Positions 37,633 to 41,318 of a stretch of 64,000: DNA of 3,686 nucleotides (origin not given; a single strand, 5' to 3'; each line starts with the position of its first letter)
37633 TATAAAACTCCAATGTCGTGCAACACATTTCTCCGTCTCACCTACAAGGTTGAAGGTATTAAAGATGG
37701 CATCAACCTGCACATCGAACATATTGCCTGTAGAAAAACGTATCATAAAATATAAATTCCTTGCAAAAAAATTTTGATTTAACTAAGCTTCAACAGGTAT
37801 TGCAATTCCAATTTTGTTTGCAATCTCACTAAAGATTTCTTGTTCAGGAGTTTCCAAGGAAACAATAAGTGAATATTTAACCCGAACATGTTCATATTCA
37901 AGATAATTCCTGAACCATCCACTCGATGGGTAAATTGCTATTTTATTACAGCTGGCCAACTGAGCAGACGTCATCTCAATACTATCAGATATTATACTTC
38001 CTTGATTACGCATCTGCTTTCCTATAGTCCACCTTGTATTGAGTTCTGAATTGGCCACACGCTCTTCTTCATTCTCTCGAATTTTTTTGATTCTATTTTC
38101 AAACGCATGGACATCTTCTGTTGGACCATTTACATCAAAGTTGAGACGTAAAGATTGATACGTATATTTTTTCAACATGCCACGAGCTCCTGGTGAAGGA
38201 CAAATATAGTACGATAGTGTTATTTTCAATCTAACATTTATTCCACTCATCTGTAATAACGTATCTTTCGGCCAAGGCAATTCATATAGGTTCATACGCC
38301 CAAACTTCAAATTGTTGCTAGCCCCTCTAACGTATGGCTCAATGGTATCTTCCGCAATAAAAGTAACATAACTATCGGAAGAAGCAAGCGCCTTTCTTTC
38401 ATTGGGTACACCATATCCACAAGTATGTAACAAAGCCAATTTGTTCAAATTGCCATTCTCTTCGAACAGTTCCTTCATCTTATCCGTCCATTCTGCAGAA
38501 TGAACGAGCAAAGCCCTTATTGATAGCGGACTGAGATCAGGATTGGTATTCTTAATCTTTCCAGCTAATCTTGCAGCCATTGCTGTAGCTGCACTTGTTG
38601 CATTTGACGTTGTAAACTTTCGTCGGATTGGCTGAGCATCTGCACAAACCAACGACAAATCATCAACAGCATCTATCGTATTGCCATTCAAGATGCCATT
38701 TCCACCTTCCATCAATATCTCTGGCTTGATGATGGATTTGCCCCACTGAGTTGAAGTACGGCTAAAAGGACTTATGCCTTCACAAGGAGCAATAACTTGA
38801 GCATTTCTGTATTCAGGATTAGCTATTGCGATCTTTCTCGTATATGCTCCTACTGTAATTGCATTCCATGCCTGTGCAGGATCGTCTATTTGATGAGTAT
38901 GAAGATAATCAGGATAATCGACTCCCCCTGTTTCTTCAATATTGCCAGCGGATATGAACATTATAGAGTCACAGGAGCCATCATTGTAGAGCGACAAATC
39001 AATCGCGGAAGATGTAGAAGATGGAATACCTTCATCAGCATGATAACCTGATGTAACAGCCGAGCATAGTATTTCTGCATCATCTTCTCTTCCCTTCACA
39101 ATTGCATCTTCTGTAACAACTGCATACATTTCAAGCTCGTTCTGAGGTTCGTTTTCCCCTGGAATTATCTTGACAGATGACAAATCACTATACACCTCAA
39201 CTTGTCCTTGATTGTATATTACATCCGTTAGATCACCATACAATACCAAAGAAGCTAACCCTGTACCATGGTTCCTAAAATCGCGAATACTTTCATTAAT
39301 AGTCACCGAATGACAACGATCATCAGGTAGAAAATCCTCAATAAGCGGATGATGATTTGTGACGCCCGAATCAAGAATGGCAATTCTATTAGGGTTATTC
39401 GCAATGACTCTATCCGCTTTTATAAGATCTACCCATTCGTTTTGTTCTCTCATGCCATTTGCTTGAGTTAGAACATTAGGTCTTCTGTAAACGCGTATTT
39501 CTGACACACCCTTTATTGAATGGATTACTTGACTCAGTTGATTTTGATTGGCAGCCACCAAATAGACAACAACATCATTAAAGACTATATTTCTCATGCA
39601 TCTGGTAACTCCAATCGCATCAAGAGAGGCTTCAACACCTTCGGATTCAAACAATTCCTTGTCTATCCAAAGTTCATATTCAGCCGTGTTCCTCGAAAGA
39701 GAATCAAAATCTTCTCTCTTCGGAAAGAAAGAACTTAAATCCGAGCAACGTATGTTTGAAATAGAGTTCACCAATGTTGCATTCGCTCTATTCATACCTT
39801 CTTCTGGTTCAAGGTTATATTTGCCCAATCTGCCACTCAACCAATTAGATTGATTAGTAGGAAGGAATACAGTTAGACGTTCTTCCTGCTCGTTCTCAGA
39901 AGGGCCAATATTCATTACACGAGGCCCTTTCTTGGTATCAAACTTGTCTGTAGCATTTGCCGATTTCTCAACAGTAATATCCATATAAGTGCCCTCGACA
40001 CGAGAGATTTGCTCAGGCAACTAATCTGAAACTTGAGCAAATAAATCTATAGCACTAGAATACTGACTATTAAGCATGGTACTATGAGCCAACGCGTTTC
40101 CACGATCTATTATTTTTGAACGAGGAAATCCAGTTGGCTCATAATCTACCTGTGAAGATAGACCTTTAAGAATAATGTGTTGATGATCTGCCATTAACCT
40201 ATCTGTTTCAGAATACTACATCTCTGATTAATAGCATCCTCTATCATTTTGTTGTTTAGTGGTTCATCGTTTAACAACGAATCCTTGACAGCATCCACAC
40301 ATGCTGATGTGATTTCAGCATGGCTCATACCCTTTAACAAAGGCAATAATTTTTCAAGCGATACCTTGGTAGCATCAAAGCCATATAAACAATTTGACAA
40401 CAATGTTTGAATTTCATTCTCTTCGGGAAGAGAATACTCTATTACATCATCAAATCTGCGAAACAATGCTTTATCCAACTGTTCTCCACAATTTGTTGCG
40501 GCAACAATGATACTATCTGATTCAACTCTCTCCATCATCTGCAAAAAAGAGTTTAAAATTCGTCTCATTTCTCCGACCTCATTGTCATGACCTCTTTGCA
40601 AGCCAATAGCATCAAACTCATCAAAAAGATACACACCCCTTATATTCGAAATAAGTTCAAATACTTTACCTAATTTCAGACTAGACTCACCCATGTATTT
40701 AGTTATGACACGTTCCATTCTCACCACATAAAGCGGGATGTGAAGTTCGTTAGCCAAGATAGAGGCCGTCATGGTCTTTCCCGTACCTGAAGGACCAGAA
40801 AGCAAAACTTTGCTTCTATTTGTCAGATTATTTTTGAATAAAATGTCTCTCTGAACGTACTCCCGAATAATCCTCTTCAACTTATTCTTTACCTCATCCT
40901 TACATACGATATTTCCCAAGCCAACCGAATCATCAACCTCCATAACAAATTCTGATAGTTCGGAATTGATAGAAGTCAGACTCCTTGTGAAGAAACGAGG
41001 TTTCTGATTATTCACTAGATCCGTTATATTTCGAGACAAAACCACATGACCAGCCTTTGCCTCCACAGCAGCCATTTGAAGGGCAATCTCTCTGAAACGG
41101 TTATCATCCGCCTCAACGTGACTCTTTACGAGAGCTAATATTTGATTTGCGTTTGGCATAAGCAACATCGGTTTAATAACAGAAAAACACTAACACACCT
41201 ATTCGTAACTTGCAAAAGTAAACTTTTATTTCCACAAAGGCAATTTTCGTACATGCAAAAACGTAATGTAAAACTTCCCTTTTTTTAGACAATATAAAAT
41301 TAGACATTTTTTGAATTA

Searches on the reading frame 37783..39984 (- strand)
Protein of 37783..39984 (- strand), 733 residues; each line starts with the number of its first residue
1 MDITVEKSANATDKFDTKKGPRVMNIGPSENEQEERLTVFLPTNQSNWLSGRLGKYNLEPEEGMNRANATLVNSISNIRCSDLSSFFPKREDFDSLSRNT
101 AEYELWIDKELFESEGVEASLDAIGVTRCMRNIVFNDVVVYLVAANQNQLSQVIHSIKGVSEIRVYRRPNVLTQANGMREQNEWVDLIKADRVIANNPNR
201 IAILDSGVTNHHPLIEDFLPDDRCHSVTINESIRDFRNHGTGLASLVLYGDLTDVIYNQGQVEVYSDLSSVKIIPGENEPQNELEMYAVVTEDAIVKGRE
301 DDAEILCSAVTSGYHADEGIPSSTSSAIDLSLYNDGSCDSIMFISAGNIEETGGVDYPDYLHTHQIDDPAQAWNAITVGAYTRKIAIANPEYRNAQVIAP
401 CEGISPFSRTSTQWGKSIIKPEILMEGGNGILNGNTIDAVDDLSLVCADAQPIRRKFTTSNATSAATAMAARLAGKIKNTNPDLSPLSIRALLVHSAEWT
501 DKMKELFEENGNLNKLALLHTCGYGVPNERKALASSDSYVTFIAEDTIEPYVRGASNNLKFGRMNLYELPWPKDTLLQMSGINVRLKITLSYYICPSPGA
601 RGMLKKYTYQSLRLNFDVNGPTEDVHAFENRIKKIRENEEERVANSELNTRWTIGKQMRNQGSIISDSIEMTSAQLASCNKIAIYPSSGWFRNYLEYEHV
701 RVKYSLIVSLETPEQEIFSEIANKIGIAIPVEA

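Call 25: search_protein_families(library=pfam, proteins=[window:37783-39984:-], max_evalue=0.001)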
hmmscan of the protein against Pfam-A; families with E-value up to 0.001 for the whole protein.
window:37783-39984:- (733 aa): 1 family
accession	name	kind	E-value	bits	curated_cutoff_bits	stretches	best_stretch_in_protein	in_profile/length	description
PF00082.27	Peptidase_S8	-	3.2e-45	155.1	21.8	1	201-525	6-288/288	Subtilase family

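Call 82: search_protein_families(library=padloc, proteins=[window:37783-39984:-], max_evalue=0.001)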
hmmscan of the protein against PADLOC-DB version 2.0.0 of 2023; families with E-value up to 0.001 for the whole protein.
window:37783-39984:- (733 aa): 6 families
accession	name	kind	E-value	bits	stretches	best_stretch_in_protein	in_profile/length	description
PDLC02198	IetS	-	9.2e-37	124.4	2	355-673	414-727/795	-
PDLC04233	IetS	-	3.8e-32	109.3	2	368-731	499-850/855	-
PDLC02197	IetS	-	4.4e-25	86.1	1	118-550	179-579/749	-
PDLC02201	IetS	-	5.8e-23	79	1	139-549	200-569/781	-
PDLC02199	IetS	-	5.7e-10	36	1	363-592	486-679/826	-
PDLC04234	IetS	-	2.1e-08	30.9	1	365-480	498-624/656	-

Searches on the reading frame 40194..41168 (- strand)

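Call 24: search_protein_families(library=pfam, proteins=[window:40194-41168:-], max_evalue=0.001)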
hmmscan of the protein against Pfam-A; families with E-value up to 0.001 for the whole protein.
window:40194-41168:- (324 aa): 5 families
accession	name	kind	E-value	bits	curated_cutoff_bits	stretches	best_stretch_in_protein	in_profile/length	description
PF00004.35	AAA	-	2.5e-27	96.4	21.2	1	121-245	1-129/131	ATPase family associated with various cellular activities (AAA)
PF20720.3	nSTAND3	-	0.00011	22.3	27.2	1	113-218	12-104/155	Novel STAND NTPase 3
PF13401.12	AAA_22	-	0.00013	22.7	27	0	120-147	7-37/130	AAA domain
PF12775.13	AAA_7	-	0.00022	21.2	25.8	1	104-143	19-58/181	P-loop containing dynein motor region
PF05496.18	RuvB_N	-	0.00061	20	27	0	88-147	10-62/159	Holliday junction DNA helicase RuvB P-loop domain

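Call 82: search_protein_families(library=padloc, proteins=[window:40194-41168:-], max_evalue=0.001)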
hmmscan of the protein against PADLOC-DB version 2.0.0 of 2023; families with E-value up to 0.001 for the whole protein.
window:40194-41168:- (324 aa): 8 families
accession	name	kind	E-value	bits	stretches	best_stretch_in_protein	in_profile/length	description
PDLC04232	IetA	-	2.4e-66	222.4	1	4-311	1-311/330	-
PDLC02196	IetA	-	2.9e-65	219.1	1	6-309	3-314/374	-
PDLC02195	IetA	-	1.2e-51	174.3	1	86-305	105-324/395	-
PDLC04231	IetA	-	1.6e-38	131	1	7-255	4-254/262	-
PDLC00914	TRIP13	-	1.9e-14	51.8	1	113-279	66-249/302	TRIP13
PDLC00915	TRIP13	-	4.2e-11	40.8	1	216-275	179-238/302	TRIP13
PDLC03838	DolB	-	1.5e-06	25.7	0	227-261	284-318/375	-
PDLC04606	PDC-M37B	-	0.00071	16.8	0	53-143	116-199/390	-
